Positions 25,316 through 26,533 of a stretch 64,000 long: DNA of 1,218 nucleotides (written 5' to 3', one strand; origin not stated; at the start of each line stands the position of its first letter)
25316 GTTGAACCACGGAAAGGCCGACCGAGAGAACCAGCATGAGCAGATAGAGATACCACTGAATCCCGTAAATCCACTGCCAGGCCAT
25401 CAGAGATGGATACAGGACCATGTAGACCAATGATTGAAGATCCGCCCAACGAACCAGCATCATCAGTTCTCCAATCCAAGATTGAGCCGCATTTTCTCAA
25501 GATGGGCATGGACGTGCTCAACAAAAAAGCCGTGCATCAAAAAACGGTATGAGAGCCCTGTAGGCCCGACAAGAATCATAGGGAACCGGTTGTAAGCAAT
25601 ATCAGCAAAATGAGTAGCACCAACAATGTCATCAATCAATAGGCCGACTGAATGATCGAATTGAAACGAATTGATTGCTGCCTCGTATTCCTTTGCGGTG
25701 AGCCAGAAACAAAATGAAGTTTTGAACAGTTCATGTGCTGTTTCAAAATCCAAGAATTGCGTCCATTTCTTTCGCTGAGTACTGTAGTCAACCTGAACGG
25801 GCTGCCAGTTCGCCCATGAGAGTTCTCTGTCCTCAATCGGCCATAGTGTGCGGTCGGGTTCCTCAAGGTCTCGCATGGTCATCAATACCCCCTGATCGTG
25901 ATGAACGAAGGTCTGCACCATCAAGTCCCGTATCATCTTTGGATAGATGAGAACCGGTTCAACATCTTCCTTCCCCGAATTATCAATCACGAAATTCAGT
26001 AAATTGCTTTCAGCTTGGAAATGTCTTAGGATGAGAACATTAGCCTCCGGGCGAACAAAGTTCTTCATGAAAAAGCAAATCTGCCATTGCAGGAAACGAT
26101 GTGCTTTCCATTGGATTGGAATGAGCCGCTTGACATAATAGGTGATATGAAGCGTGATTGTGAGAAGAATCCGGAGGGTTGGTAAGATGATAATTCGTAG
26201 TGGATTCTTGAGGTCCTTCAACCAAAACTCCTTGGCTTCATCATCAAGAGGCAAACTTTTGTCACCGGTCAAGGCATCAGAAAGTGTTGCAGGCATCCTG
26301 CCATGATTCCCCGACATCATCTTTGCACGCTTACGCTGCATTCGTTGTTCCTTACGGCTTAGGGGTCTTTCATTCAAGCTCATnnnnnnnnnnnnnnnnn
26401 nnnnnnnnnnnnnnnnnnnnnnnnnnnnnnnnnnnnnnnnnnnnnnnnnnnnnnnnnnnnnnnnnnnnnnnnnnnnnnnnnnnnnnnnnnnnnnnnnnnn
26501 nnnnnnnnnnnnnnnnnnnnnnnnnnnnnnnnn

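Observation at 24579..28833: Five-gene translationally coupled operon pairing a KAS III-like enzyme with two O2-dependent iron enzymes and two unknown membrane proteins, in an archaeon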

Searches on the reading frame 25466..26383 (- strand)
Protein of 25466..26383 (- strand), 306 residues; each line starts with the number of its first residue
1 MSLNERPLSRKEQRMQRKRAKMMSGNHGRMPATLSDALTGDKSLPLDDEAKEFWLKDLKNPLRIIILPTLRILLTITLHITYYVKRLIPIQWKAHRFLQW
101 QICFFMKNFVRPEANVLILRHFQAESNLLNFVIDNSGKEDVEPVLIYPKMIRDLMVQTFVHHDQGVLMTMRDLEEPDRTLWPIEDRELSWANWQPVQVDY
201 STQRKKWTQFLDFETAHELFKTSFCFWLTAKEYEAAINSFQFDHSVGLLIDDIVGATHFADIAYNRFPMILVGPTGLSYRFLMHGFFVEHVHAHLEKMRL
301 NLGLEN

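Call 3: search_protein_families(library=pfam, proteins=[window:25466-26383:-], max_evalue=0.1)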
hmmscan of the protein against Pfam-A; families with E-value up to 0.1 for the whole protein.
window:25466-26383:- (306 aa): 1 family
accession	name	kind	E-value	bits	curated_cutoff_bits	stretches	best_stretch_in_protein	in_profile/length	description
PF22523.1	DUF6999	-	2e-89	299.7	27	1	33-299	7-275/275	Family of unknown function (DUF6999)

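Call 4: search_protein_families(library=ncbifam, proteins=[window:25466-26383:-], max_evalue=0.1)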
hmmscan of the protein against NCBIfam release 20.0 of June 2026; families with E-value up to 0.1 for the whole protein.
window:25466-26383:- (306 aa): 0 families

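Call 7: find_homologous_proteins(query=window:25466-26383:-)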
Query window:25466-26383:- (306 aa): 334 proteins with E <= 0.001 among 892 candidates; the best 120 are listed.
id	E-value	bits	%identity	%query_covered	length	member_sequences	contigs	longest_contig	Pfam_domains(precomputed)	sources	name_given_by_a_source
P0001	2.5e-204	695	97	100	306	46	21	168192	PF22523.2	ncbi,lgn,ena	-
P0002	3.4e-194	662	92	100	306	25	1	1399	PF22523.2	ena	-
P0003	4.3e-193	658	92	100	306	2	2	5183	PF22523.2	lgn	-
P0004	6.2e-193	658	92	100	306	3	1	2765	PF22523.2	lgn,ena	-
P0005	1.0e-192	657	92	100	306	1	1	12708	PF22523.2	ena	-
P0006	1.6e-192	656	92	100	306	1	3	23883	PF22523.2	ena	-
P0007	3.9e-192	655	91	100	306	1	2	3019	PF22523.2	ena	-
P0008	1.4e-191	653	92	100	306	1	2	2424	PF22523.2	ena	-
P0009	6.5e-183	625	86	100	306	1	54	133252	PF22523.2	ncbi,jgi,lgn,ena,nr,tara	ncbi:MAG: hypothetical protein DWC06_04595 [Candidatus Poseidoniales archaeon]|nr:hypothetical prote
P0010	6.5e-183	625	86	100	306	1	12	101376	PF22523.2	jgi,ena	-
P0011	9.2e-183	624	86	100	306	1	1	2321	PF22523.2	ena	-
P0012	1.2e-182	624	86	100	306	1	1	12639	PF22523.2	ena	-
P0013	2.0e-182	623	88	100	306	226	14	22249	PF22523.2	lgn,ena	-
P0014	4.2e-182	622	85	100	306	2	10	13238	PF22523.2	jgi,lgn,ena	-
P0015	4.5e-182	622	85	100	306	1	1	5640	PF22523.2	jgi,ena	-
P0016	6.4e-182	622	85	100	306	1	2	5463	PF22523.2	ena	-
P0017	7.7e-182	621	85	100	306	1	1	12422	PF22523.2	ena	-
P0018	9.9e-182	621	86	100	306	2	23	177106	PF22523.2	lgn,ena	-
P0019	1.2e-181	621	85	100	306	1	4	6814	PF22523.2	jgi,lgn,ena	jgi:hypothetical protein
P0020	1.3e-181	621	85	100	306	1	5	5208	PF22523.2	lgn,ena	-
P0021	1.6e-181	620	86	100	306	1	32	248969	PF22523.2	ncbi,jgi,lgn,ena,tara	jgi:hypothetical protein|tara:strand:+ start:4558 stop:5478 length:921 start_codon:yes stop_codon:ye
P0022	1.8e-181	620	85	100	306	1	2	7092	PF22523.2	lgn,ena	-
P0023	2.3e-181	620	85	100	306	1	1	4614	PF22523.2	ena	-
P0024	2.4e-181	620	85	100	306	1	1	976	PF22523.2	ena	-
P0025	4.2e-181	619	86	100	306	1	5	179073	PF22523.2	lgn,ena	-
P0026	4.9e-181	619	86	100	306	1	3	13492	PF22523.2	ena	-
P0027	5.2e-181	619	86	100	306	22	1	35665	PF22523.2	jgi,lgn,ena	jgi:hypothetical protein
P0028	5.3e-181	619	85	100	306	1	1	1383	PF22523.2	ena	-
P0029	5.9e-181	619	85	100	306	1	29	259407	PF22523.2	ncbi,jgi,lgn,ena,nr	ncbi:MAG: hypothetical protein OSA38_00085 [Candidatus Poseidoniaceae archaeon]|nr:hypothetical prot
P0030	8.1e-181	618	86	100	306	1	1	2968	PF22523.2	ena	-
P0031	9.0e-181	618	86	100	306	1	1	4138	PF22523.2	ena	-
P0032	1.0e-180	618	86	100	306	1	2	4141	PF22523.2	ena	-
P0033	1.5e-180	617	86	100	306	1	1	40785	PF22523.2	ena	-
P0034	1.6e-180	617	85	100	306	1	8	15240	PF22523.2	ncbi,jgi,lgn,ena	jgi:hypothetical protein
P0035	1.6e-180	617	84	100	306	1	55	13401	PF22523.2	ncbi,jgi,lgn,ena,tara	tara:strand:+ start:3357 stop:4277 length:921 start_codon:yes stop_codon:yes gene_type:complete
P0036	1.7e-180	617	85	100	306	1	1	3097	PF22523.2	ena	-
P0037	3.3e-180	616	85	100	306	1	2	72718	PF22523.2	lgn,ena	-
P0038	3.5e-180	616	85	100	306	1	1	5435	PF22523.2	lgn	-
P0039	6.3e-180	615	85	100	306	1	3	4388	PF22523.2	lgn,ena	-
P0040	6.7e-180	615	85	100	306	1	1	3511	PF22523.2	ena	-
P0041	7.7e-180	615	85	100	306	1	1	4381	PF22523.2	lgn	-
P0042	8.3e-180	615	85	100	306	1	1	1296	PF22523.2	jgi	jgi:hypothetical protein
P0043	8.4e-180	615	85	100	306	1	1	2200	PF22523.2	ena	-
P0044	8.4e-180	615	85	100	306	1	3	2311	PF22523.2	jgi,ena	-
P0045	8.6e-180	615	85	100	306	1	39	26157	PF22523.2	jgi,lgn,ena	-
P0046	1.1e-179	614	84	100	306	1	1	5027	PF22523.2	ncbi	-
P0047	1.7e-179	614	85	100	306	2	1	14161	PF22523.2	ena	-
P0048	1.7e-179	614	85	100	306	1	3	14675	PF22523.2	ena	-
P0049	2.1e-179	613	85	100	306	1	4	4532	PF22523.2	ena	-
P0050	2.2e-179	613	85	100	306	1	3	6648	PF22523.2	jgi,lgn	jgi:hypothetical protein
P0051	2.2e-179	613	85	100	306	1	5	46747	PF22523.2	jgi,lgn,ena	jgi:hypothetical protein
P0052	2.4e-179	613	85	100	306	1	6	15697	PF22523.2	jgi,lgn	jgi:hypothetical protein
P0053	2.4e-179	613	85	100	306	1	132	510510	PF22523.2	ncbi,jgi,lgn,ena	jgi:hypothetical protein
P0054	2.5e-179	613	85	100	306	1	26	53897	PF22523.2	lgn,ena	-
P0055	2.6e-179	613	85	100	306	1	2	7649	PF22523.2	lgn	-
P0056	2.8e-179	613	85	100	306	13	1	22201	PF22523.2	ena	-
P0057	2.9e-179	613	85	100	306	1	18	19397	PF22523.2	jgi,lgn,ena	-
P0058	3.0e-179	613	85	100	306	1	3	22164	PF22523.2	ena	-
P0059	3.1e-179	613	85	100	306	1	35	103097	PF22523.2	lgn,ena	-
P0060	3.3e-179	613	85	100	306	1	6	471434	PF22523.2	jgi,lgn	jgi:hypothetical protein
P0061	3.4e-179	613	85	100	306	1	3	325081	PF22523.2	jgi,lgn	jgi:hypothetical protein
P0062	3.5e-179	613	85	100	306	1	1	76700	PF22523.2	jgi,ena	jgi:hypothetical protein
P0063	3.6e-179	613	85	100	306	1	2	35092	PF22523.2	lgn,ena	-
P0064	3.6e-179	613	85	100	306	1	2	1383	PF22523.2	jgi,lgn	jgi:hypothetical protein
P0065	3.7e-179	613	85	100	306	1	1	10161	PF22523.2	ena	-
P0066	4.1e-179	612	85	100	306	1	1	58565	PF22523.2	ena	-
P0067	4.2e-179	612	85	100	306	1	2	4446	PF22523.2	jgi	jgi:hypothetical protein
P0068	6.2e-179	612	84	100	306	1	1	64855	PF22523.2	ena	-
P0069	6.3e-179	612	84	100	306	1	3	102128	PF22523.2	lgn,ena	-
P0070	8.8e-179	611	84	100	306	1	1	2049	PF22523.2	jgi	-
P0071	9.4e-179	611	84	100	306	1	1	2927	PF22523.2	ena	-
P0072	1.2e-178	611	84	100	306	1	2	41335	PF22523.2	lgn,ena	-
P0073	1.3e-178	611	84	100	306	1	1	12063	PF22523.2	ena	-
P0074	1.3e-178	611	84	100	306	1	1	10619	PF22523.2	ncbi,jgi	-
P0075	1.5e-178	611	84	100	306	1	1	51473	PF22523.2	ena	-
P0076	1.7e-178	610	84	100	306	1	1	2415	PF22523.2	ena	-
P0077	2.0e-178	610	84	100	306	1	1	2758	PF22523.2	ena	-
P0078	2.5e-178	610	84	100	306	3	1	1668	PF22523.2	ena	-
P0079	3.3e-178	609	84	100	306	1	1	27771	PF22523.2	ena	-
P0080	9.8e-178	608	86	98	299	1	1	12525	PF22523.2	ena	-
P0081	1.1e-177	608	84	100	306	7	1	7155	PF22523.2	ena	-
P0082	1.2e-177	608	84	100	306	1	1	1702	PF22523.2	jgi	-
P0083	5.7e-177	605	84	100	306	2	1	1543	PF22523.2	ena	-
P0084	2.0e-175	600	84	98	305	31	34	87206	PF22523.2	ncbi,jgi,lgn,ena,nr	ncbi:MAG: hypothetical protein O3B00_03875 [archaeon]|jgi:hypothetical protein|nr:hypothetical prote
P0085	1.1e-173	595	82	100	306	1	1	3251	PF22523.2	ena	-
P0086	5.5e-173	592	82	100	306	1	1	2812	PF22523.2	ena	-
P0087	7.3e-170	582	80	100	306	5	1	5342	PF22523.2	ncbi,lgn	-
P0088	2.0e-169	581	80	100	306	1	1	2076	PF22523.2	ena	-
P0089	2.3e-169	580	80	100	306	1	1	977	PF22523.2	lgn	-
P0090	2.9e-169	580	80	99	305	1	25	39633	PF22523.2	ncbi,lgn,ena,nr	ncbi:MAG: hypothetical protein QF364_00145 [Candidatus Poseidoniaceae archaeon]|nr:hypothetical prot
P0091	3.0e-169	580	80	99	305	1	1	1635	PF22523.2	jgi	-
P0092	3.9e-169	580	80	99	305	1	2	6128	PF22523.2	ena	-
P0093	3.9e-169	580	80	99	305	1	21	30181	PF22523.2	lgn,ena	-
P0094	3.9e-169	580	80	99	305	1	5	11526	PF22523.2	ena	-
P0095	3.9e-169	580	80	99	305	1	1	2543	PF22523.2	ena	-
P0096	4.0e-169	580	80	99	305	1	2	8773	PF22523.2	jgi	-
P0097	4.0e-169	580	80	99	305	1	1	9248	PF22523.2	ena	-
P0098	4.3e-169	580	80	99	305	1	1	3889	PF22523.2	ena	-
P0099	5.3e-169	579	79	99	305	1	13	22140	PF22523.2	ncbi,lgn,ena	-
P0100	5.4e-169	579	79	99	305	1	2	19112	PF22523.2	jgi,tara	tara:strand:+ start:3119 stop:4036 length:918 start_codon:yes stop_codon:yes gene_type:complete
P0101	5.5e-169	579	80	99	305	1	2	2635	PF22523.2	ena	-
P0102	5.5e-169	579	80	99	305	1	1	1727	PF22523.2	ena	-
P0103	2.2e-168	577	80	99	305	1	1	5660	PF22523.2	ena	-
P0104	3.3e-168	577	79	99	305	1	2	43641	PF22523.2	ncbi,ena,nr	ncbi:MAG: hypothetical protein CL988_02750 [Euryarchaeota archaeon]|nr:hypothetical protein [Euryarc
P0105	3.4e-168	577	80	99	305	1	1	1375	PF22523.2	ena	-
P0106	4.3e-168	576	79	99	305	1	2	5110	PF22523.2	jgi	-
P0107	4.4e-168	576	79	99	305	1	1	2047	PF22523.2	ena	-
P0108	6.4e-168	576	79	99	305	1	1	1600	PF22523.2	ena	-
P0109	7.0e-168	576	80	100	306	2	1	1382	PF22523.2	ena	-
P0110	2.2e-167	574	79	100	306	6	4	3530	PF22523.2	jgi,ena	jgi:hypothetical protein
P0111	2.8e-167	574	80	100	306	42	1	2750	PF22523.2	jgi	-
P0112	3.2e-167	573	83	92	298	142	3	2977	PF22523.2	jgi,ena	-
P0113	3.3e-167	573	79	100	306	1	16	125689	PF22523.2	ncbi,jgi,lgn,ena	-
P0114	6.2e-167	572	79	100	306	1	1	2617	PF22523.2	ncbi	-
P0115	6.4e-167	572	79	100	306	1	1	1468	PF22523.2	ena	-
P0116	7.7e-167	572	78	100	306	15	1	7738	PF22523.2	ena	-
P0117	1.6e-166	571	79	99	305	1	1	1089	PF22523.2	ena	-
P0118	2.3e-166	571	79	100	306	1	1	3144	PF22523.2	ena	-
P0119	7.3e-166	569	77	100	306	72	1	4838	PF22523.2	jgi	-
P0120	8.1e-165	566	78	100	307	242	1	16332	PF22523.2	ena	-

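Call 14: find_encoding_contigs(protein=P0120, flank=8000, max_places=3)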
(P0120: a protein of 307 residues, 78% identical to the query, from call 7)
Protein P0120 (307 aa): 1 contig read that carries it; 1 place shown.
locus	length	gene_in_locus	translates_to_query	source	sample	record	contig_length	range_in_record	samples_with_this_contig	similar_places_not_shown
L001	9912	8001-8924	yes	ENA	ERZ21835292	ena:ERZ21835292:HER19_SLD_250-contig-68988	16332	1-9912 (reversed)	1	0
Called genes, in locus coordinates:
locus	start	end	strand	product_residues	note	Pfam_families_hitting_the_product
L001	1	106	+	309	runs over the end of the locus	PF00226:DnaJ, PF01556:DnaJ_C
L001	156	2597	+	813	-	PF00773:RNB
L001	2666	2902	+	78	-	-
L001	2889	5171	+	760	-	PF00403:HMA, PF00122:E1-E2_ATPase, PF00702:Hydrolase, PF08282:Hydrolase_3 (weak)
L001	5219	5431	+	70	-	PF00403:HMA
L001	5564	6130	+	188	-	-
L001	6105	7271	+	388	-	PF08392:FAE1_CUT1_RppA (faint), PF00108:Thiolase_N (weak), PF00109:ketoacyl-synt (weak), PF08545:ACP_syn_III (faint), PF08541:ACP_syn_III_C (weak)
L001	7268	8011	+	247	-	PF14518:Haem_oxygenas_2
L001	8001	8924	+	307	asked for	PF22523:DUF6999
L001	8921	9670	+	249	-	PF00487:FA_desaturase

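Call 16: search_protein_representatives(protein=window:25466-26383:-)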
Query: 306 residues. Proteins with E-value up to 0.001 (for the whole library): 196; up to 1e-10: 94; up to 1e-30: 15. The best 150 are listed.
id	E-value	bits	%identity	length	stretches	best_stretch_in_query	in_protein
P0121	7.2e-82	291.4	48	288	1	33-302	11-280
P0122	3.7e-57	210.3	45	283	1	25-247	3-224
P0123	8.5e-51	189.4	38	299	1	36-297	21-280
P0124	5.6e-50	186.7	73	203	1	168-277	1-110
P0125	5.6e-46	173.6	48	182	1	35-204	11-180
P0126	5.0e-42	160.6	53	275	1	35-167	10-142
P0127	7.5e-41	156.7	32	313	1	28-298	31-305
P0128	4.9e-40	154.0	53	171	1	36-164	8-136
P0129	2.6e-38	148.4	80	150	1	30-113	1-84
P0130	9.2e-37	143.3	44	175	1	139-299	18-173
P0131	2.2e-36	142.1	43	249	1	37-200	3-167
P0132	2.0e-35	138.9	32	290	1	36-299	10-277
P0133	3.1e-33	131.7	69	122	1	106-196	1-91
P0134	9.9e-33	130.0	49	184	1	24-165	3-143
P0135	2.3e-31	125.5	60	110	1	200-296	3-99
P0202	7.0e-12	61.6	22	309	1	35-295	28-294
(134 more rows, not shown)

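Call 22: find_homologous_proteins(query=A1, max_evalue=0.00001)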
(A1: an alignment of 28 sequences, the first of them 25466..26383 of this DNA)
Query A1 (28 sequences) (306 aa, profile of the alignment): 373 proteins with E <= 0.00001 among 5030 candidates; the best 120 are listed.
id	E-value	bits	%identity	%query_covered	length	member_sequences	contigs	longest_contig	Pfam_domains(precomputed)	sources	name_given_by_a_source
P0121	2.4e-96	340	48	89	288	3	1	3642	PF22523.2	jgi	-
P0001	1.3e-94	334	97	100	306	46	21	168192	PF22523.2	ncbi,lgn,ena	-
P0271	3.5e-94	333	50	85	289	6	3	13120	PF22523.2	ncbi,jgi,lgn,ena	-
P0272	5.0e-94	332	51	87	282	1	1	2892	PF22523.2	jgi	jgi:hypothetical protein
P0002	6.8e-94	332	92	100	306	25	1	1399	PF22523.2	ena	-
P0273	9.5e-94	332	50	87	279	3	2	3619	PF22523.2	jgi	jgi:hypothetical protein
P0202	1.4e-93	331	23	85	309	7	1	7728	PF22523.2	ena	-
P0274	1.6e-93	331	48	91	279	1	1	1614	PF22523.2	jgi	jgi:hypothetical protein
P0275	4.0e-93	330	47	91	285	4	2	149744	PF22523.2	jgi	jgi:hypothetical protein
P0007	4.4e-93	329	91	100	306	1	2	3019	PF22523.2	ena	-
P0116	5.1e-93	329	78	100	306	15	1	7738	PF22523.2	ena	-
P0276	5.1e-93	329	46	88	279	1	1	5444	PF22523.2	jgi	jgi:hypothetical protein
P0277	8.8e-93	328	64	88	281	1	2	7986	PF22523.2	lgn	-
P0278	8.8e-93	328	49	86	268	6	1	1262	PF22523.2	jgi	jgi:hypothetical protein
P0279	1.0e-92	328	45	92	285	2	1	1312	PF22523.2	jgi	jgi:hypothetical protein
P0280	1.1e-92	328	48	86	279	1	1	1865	PF22523.2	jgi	jgi:hypothetical protein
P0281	1.3e-92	328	45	90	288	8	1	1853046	PF22523.2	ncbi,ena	-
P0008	1.3e-92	328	92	100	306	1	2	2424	PF22523.2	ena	-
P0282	1.4e-92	328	47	91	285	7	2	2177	PF22523.2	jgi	jgi:hypothetical protein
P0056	1.5e-92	328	85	100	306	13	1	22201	PF22523.2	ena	-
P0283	1.5e-92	328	46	91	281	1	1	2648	PF22523.2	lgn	-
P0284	2.1e-92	327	46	88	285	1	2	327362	PF22523.2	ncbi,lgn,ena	-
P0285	2.5e-92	327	48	89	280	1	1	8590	PF22523.2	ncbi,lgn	-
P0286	2.5e-92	327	46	89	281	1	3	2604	PF22523.2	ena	-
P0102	2.5e-92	327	80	99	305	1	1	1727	PF22523.2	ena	-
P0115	2.5e-92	327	79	100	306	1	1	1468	PF22523.2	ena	-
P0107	2.6e-92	327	79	99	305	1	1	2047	PF22523.2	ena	-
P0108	2.7e-92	327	79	99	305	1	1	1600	PF22523.2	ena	-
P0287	2.9e-92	327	49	86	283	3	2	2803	PF22523.2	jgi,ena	-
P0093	2.9e-92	327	80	99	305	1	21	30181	PF22523.2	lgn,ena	-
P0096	2.9e-92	327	80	99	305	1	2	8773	PF22523.2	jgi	-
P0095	2.9e-92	327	80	99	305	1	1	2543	PF22523.2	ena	-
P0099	3.0e-92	327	79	99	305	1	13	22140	PF22523.2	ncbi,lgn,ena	-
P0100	3.1e-92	327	79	99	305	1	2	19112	PF22523.2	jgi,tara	tara:strand:+ start:3119 stop:4036 length:918 start_codon:yes stop_codon:yes gene_type:complete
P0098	3.1e-92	327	80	99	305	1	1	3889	PF22523.2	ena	-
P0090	3.2e-92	327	80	99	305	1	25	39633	PF22523.2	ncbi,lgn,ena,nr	ncbi:MAG: hypothetical protein QF364_00145 [Candidatus Poseidoniaceae archaeon]|nr:hypothetical prot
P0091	3.2e-92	327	80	99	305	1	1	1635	PF22523.2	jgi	-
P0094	3.3e-92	326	80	99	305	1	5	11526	PF22523.2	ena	-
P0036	3.5e-92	326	85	100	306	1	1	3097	PF22523.2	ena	-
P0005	3.7e-92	326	92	100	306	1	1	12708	PF22523.2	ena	-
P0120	3.9e-92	326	78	100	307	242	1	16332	PF22523.2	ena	-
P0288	4.0e-92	326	48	86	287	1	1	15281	PF22523.2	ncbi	-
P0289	4.1e-92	326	49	88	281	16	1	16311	PF22523.2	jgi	-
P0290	4.3e-92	326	47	92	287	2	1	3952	PF22523.2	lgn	-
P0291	4.5e-92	326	49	88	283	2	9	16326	PF22523.2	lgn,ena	-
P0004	5.3e-92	326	92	100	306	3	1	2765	PF22523.2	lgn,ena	-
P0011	5.3e-92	326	86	100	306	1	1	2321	PF22523.2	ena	-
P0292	5.5e-92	326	47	89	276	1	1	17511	PF22523.2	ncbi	-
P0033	5.5e-92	326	86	100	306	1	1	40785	PF22523.2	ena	-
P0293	5.7e-92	326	49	86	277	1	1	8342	PF22523.2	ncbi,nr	ncbi:MAG: hypothetical protein H7Y89_05540 [Steroidobacteraceae bacterium]|nr:hypothetical protein [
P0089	5.8e-92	326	80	100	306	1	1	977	PF22523.2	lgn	-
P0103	5.9e-92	326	80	99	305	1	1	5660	PF22523.2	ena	-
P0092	5.9e-92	326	80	99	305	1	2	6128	PF22523.2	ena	-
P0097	6.0e-92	326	80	99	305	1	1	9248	PF22523.2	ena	-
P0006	6.2e-92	326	92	100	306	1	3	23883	PF22523.2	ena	-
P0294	6.3e-92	326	50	86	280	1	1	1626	PF22523.2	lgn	-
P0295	7.1e-92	325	45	88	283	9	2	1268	PF22523.2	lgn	-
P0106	7.5e-92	325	79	99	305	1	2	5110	PF22523.2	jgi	-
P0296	7.7e-92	325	48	85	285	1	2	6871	PF22523.2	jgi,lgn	jgi:hypothetical protein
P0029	7.8e-92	325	85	100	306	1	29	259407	PF22523.2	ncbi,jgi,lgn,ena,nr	ncbi:MAG: hypothetical protein OSA38_00085 [Candidatus Poseidoniaceae archaeon]|nr:hypothetical prot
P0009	7.9e-92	325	86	100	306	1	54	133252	PF22523.2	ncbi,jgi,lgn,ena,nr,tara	ncbi:MAG: hypothetical protein DWC06_04595 [Candidatus Poseidoniales archaeon]|nr:hypothetical prote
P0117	8.1e-92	325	79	99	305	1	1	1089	PF22523.2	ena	-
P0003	8.1e-92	325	92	100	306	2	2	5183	PF22523.2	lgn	-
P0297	8.1e-92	325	46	88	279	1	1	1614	PF22523.2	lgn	-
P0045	8.2e-92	325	85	100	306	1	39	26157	PF22523.2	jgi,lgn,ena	-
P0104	8.2e-92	325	79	99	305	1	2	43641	PF22523.2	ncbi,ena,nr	ncbi:MAG: hypothetical protein CL988_02750 [Euryarchaeota archaeon]|nr:hypothetical protein [Euryarc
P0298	8.8e-92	325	46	86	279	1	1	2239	PF22523.2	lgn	-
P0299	9.0e-92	325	49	88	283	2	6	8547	PF22523.2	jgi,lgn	-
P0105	9.2e-92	325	80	99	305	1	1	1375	PF22523.2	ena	-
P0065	1.0e-91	325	85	100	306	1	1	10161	PF22523.2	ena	-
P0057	1.0e-91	325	85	100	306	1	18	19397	PF22523.2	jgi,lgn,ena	-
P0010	1.1e-91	325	86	100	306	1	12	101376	PF22523.2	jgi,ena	-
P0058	1.1e-91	325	85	100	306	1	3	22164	PF22523.2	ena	-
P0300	1.1e-91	325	46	88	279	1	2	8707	PF22523.2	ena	-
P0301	1.1e-91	325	46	91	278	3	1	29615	PF22523.2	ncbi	-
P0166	1.1e-91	325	26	86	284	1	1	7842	PF22523.2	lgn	-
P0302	1.2e-91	325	45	89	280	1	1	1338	PF22523.2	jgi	jgi:hypothetical protein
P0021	1.2e-91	325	86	100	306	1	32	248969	PF22523.2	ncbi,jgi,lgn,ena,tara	jgi:hypothetical protein|tara:strand:+ start:4558 stop:5478 length:921 start_codon:yes stop_codon:ye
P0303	1.3e-91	325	47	88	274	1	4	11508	PF22523.2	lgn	-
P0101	1.3e-91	324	80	99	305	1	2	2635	PF22523.2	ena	-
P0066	1.4e-91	324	85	100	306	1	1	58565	PF22523.2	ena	-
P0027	1.5e-91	324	86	100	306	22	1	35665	PF22523.2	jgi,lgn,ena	jgi:hypothetical protein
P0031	1.5e-91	324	86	100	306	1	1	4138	PF22523.2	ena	-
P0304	1.6e-91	324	46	87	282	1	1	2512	PF22523.2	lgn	-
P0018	1.6e-91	324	86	100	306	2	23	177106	PF22523.2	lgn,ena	-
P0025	1.6e-91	324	86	100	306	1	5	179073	PF22523.2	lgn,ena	-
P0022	1.8e-91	324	85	100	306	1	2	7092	PF22523.2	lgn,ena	-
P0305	1.8e-91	324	46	91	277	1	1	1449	PF22523.2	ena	-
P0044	1.8e-91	324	85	100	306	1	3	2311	PF22523.2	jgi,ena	-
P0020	1.9e-91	324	85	100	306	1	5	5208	PF22523.2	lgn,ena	-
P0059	2.0e-91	324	85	100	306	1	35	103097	PF22523.2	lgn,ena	-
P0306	2.0e-91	324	76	100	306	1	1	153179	PF22523.2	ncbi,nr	ncbi:hypothetical protein N9O19_01230 [Euryarchaeota archaeon]|nr:hypothetical protein [Euryarchaeot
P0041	2.1e-91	324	85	100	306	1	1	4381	PF22523.2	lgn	-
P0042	2.1e-91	324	85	100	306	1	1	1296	PF22523.2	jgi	jgi:hypothetical protein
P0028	2.2e-91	324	85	100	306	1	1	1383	PF22523.2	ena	-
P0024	2.2e-91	324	85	100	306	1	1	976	PF22523.2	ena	-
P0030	2.2e-91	324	86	100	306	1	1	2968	PF22523.2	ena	-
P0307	2.5e-91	324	46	88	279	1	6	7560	PF22523.2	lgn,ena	-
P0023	2.5e-91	324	85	100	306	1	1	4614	PF22523.2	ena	-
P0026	2.5e-91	324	86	100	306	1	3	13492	PF22523.2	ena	-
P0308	2.5e-91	324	46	88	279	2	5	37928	PF22523.2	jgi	jgi:hypothetical protein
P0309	2.7e-91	323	45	95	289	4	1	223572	PF22523.2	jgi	-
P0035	2.7e-91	323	84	100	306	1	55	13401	PF22523.2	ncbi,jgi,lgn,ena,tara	tara:strand:+ start:3357 stop:4277 length:921 start_codon:yes stop_codon:yes gene_type:complete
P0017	2.8e-91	323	85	100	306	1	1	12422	PF22523.2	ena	-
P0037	2.8e-91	323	85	100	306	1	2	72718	PF22523.2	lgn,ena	-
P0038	2.8e-91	323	85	100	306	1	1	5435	PF22523.2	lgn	-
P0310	2.9e-91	323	47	86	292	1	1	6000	PF22523.2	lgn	-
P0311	3.0e-91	323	76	100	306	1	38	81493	PF22523.2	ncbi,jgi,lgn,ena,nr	ncbi:MAG: hypothetical protein HN458_01955 [Euryarchaeota archaeon]|jgi:hypothetical protein|nr:hypo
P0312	3.1e-91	323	76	100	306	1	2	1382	PF22523.2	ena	-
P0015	3.1e-91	323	85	100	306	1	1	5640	PF22523.2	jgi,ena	-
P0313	3.1e-91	323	76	100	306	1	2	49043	PF22523.2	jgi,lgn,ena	-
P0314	3.2e-91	323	76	100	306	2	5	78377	PF22523.2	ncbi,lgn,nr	ncbi:MAG: hypothetical protein ISR21_01370 [Candidatus Poseidoniaceae archaeon]|nr:hypothetical prot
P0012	3.3e-91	323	86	100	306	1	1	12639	PF22523.2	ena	-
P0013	3.4e-91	323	88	100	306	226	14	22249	PF22523.2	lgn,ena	-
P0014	3.5e-91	323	85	100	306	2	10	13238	PF22523.2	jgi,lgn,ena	-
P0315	3.5e-91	323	46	91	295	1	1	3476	PF22523.2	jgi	jgi:hypothetical protein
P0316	3.6e-91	323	76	100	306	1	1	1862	PF22523.2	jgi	-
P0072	3.6e-91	323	84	100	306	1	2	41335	PF22523.2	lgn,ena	-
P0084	3.6e-91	323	84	98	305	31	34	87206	PF22523.2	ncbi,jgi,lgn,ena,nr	ncbi:MAG: hypothetical protein O3B00_03875 [archaeon]|jgi:hypothetical protein|nr:hypothetical prote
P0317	3.6e-91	323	46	89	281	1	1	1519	PF22523.2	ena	-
